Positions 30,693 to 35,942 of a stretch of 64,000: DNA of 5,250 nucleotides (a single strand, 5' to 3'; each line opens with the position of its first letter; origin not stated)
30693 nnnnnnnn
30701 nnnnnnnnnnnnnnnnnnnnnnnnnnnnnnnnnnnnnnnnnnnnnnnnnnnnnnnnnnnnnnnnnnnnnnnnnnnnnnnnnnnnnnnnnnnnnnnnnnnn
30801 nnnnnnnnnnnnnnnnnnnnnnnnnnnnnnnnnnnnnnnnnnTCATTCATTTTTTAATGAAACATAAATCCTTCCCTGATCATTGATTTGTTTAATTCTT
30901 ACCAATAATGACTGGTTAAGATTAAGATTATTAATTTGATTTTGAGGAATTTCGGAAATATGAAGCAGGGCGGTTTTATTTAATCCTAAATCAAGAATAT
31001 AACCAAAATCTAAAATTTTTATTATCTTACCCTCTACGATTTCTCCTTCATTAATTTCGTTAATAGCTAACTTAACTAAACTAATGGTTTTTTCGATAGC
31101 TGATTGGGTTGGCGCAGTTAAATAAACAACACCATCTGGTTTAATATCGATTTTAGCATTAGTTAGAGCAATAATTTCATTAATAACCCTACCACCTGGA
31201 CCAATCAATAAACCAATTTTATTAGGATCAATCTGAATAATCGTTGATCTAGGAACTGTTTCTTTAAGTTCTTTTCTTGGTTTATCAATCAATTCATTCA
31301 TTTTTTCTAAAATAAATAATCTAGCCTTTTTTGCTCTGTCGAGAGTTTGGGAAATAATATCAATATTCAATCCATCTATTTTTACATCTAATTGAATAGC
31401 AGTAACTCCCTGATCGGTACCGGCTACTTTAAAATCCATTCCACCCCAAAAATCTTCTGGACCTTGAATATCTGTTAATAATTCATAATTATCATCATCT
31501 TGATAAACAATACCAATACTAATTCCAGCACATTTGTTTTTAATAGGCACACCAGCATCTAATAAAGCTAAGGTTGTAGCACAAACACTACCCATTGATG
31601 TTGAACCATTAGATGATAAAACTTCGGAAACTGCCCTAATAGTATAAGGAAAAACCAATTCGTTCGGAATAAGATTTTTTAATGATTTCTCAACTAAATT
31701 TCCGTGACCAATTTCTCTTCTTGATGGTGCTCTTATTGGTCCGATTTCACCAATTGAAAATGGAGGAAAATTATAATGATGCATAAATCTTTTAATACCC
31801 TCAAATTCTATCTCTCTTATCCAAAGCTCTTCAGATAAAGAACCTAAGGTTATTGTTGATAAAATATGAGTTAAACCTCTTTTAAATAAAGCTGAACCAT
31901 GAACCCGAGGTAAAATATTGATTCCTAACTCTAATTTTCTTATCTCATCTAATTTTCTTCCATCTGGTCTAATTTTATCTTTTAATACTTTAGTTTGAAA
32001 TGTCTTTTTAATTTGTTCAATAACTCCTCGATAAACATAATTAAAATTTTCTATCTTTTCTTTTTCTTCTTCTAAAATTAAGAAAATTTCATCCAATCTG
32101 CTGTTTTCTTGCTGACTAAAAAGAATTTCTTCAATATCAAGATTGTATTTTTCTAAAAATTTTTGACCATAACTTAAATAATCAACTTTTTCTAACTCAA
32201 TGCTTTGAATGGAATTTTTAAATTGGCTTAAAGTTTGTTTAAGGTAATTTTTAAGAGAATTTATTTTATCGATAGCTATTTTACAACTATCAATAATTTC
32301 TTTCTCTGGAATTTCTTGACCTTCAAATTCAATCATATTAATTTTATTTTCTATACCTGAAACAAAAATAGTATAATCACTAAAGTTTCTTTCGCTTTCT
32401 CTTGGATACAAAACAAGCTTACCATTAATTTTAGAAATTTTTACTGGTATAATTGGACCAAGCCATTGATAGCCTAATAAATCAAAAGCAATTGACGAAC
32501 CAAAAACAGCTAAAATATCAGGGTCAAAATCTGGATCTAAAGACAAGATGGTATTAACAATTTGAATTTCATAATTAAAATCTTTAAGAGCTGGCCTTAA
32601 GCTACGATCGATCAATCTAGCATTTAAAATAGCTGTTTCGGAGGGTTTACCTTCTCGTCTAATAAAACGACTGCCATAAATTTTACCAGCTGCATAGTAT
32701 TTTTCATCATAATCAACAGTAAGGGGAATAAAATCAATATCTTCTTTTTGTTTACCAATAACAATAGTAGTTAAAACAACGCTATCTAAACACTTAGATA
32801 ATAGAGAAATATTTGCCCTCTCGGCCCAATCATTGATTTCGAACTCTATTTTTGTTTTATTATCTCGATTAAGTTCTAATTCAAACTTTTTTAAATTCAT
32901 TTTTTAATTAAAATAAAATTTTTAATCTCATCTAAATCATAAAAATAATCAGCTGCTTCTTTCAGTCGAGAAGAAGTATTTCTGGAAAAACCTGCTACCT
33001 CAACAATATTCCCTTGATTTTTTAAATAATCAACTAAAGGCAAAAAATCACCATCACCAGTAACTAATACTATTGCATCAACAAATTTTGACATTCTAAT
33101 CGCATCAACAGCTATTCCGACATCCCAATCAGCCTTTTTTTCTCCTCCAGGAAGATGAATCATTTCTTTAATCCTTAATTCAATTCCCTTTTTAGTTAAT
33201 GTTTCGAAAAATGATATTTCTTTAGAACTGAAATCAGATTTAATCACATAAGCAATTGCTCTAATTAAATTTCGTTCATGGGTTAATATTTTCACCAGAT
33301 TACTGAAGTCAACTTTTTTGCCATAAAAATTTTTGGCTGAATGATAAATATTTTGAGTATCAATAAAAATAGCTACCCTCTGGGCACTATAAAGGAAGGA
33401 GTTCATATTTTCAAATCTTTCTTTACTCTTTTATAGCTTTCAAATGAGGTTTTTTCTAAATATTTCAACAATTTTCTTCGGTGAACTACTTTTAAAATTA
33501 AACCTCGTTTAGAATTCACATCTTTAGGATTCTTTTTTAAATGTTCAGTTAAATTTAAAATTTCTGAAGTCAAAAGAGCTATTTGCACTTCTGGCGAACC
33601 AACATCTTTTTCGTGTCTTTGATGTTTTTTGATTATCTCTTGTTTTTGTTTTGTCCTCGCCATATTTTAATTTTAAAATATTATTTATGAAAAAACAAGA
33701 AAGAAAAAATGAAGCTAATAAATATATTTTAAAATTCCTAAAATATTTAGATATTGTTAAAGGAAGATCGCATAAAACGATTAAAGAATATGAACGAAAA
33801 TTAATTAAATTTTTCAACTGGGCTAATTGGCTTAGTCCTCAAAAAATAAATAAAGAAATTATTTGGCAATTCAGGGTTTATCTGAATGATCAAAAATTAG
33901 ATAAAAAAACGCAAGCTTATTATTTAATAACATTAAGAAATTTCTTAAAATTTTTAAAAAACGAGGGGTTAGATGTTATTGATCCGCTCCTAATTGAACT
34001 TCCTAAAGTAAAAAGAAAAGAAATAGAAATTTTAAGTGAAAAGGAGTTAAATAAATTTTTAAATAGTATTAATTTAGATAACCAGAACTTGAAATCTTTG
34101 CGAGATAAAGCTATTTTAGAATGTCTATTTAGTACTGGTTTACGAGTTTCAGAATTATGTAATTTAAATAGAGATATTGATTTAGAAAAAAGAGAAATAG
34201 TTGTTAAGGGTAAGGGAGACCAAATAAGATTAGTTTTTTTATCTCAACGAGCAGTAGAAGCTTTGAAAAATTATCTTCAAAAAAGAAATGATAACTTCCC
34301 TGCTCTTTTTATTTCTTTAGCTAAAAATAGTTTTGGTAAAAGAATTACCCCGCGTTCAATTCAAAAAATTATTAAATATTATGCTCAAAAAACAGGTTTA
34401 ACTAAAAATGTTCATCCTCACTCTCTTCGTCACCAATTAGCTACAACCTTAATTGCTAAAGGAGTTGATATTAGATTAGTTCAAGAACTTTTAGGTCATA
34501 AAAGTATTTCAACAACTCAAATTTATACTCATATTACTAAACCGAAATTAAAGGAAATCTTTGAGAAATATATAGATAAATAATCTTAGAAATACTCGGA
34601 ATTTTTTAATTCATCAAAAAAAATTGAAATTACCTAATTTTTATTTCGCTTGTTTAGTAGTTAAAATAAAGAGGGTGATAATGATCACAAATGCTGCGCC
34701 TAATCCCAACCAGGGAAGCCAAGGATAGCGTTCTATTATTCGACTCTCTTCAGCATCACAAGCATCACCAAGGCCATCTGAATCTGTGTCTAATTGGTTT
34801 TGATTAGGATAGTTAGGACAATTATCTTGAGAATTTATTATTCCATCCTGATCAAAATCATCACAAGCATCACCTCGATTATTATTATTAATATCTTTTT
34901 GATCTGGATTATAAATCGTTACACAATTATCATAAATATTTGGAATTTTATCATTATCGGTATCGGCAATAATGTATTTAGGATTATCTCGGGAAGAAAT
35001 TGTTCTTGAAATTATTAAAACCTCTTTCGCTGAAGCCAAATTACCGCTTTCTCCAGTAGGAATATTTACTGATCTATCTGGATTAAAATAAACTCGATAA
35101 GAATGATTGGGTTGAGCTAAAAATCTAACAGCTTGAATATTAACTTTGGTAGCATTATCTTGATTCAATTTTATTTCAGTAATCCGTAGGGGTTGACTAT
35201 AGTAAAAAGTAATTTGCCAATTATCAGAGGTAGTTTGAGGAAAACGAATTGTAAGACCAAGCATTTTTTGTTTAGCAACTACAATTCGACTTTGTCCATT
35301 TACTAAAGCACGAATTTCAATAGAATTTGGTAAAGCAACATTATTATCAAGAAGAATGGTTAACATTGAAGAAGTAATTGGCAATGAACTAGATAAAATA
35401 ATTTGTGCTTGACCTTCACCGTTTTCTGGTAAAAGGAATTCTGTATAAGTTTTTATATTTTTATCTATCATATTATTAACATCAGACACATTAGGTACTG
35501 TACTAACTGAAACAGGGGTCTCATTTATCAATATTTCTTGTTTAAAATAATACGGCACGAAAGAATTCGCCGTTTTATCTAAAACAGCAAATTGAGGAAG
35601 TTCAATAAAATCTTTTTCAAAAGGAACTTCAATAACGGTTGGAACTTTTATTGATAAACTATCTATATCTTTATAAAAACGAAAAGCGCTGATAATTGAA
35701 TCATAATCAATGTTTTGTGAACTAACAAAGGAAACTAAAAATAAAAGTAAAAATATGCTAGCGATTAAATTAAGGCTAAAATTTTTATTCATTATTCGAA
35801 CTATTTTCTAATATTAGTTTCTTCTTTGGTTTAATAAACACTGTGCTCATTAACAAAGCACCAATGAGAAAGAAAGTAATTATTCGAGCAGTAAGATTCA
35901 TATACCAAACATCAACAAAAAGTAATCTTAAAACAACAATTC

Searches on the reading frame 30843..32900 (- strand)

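Call 6: search_protein_families(library=pfam, proteins=[window:30843-32900:-], max_evalue=0.001)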
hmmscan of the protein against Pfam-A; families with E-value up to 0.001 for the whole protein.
window:30843-32900:- (685 aa): 5 families
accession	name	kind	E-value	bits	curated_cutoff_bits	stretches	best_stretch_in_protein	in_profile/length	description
PF01138.27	RNase_PH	-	9.6e-43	146.1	25.5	2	319-452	1-130/130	3' exoribonuclease family, domain 1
PF00013.35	KH_1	-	4.7e-11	42.7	21.5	1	553-609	2-64/66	KH domain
PF00575.29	S1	-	1.3e-07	32.3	22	1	616-682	2-73/74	S1 RNA binding domain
PF03725.20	RNase_PH_C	-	2.5e-07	31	20.8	1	148-211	1-66/67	3' exoribonuclease family, domain 2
PF13509.12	S1_2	-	0.00031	21.2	21.8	1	619-653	2-36/61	S1 domain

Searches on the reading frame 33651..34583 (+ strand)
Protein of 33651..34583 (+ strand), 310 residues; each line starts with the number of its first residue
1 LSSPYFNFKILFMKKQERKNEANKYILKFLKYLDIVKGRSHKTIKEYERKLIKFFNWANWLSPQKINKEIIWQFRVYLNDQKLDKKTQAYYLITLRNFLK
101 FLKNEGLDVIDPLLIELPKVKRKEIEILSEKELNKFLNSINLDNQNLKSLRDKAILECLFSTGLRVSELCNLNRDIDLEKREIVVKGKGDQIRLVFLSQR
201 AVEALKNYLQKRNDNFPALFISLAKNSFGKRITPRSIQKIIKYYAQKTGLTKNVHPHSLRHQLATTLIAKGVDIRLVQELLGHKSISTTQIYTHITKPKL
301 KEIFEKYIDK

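Call 33: search_protein_families(library=pfam, proteins=[window:33651-34583:+], max_evalue=0.001)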
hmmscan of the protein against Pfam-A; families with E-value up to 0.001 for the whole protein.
window:33651-34583:+ (310 aa): 4 families
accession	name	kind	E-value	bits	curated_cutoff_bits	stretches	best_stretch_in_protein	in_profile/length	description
PF00589.27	Phage_integrase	-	5.5e-44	150.4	27.1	1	128-297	3-170/172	Phage integrase family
PF02899.23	Phage_int_SAM_1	-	1.3e-13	51.5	22.3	1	28-106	3-83/83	Phage integrase, N-terminal SAM-like domain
PF13495.12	Phage_int_SAM_4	-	1.5e-05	25.8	27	1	73-160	4-75/85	Phage integrase, N-terminal SAM-like domain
PF13102.12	Phage_int_SAM_5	-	2.5e-05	25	22.3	0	62-106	42-86/98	Phage integrase SAM-like domain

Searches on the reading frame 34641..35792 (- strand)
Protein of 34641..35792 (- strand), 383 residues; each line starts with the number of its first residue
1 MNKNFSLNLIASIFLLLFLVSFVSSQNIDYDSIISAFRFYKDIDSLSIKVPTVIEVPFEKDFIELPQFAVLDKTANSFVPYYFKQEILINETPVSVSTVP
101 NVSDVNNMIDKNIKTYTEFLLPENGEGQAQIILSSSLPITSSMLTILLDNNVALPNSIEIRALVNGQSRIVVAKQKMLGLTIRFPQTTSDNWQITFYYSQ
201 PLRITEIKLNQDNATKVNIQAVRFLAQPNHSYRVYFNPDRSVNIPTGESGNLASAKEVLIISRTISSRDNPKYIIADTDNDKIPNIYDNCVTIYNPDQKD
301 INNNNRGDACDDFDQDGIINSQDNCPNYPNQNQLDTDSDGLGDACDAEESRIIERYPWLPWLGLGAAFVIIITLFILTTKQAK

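Call 33: search_protein_families(library=pfam, proteins=[window:34641-35792:-], max_evalue=0.001)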
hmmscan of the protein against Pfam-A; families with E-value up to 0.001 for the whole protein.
window:34641-35792:- (383 aa): 1 family
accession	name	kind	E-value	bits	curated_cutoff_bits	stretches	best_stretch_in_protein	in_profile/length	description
PF02412.23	TSP_3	-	7e-14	51.7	25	1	299-333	1-36/36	Thrombospondin type 3 repeat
